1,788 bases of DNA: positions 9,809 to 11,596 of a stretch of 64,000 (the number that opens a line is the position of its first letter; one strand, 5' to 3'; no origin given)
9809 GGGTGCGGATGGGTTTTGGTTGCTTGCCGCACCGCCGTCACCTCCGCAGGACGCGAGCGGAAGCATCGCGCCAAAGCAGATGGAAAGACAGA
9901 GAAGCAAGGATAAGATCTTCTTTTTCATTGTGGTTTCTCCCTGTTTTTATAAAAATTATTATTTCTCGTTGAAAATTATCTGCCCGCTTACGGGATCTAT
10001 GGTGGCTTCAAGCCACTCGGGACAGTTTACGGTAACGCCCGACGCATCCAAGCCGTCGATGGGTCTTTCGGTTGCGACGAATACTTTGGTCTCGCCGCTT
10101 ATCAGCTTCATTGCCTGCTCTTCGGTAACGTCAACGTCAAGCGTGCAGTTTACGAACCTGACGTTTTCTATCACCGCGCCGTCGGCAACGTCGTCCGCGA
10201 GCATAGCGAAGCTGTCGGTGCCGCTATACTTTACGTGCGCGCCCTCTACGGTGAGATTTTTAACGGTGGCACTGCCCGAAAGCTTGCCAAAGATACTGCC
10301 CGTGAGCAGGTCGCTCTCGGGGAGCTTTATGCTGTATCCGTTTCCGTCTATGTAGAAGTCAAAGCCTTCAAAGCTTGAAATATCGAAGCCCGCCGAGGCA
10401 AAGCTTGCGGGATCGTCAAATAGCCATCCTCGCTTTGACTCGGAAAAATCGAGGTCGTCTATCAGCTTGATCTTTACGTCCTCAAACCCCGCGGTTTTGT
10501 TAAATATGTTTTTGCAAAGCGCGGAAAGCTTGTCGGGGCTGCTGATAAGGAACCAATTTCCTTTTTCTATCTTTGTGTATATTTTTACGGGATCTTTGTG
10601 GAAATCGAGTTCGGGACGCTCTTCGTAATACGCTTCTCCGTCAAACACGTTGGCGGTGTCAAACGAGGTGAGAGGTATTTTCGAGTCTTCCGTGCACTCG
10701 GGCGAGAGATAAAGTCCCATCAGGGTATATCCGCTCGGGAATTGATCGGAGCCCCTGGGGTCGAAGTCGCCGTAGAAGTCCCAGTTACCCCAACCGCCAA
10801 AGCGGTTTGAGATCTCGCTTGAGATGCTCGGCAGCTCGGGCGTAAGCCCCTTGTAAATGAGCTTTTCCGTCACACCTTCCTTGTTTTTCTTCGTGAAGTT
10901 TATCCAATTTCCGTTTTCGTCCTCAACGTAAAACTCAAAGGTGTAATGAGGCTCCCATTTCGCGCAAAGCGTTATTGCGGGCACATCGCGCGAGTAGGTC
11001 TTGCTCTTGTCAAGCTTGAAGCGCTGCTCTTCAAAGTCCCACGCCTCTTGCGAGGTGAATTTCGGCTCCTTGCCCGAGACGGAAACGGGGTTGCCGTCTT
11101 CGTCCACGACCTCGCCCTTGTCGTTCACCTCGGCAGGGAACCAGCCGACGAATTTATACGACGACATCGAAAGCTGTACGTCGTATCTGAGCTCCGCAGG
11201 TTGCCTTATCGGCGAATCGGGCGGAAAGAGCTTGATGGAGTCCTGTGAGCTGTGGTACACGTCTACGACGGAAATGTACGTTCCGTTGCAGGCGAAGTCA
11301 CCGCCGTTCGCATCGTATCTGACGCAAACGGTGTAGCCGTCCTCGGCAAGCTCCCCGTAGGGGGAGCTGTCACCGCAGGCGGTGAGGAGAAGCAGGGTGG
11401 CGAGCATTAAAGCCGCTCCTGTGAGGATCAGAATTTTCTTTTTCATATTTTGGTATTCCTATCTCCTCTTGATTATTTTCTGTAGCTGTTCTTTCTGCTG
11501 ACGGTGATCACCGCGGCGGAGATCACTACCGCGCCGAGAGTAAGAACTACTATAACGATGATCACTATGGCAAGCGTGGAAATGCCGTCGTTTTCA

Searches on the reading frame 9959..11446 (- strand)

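Call 48: search_protein_families(library=pfam, proteins=[window:9959-11446:-], max_evalue=0.00001)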
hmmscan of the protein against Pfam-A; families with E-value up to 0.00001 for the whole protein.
window:9959-11446:- (495 aa): 0 families

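Call 64: search_protein_families(library=pfam, proteins=[window:9959-11446:-], max_evalue=1)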
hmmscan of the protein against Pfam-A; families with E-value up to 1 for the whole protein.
window:9959-11446:- (495 aa): 5 families
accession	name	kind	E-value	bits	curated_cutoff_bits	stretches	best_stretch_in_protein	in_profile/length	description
PF05342.19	Peptidase_M26_N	-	0.035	13.8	27.7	1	381-430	201-247/250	M26 IgA1-specific Metallo-endopeptidase N-terminal region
PF16339.10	DUF4969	-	0.067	14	31.4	1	1-29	1-27/79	Domain of unknown function (DUF4969)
PF12396.14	DUF3659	-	0.076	13.3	24.8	1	106-121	7-22/61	Protein of unknown function (DUF3659)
PF20585.4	Pectate_lyase_5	-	0.13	12.9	24.3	1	325-410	21-96/126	Putative pectate lyase-like adhesive domain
PF13627.12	LptM_cons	-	0.19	12.1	27.3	1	12-25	2-15/23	LPS-assembly lipoprotein LptM, conserved region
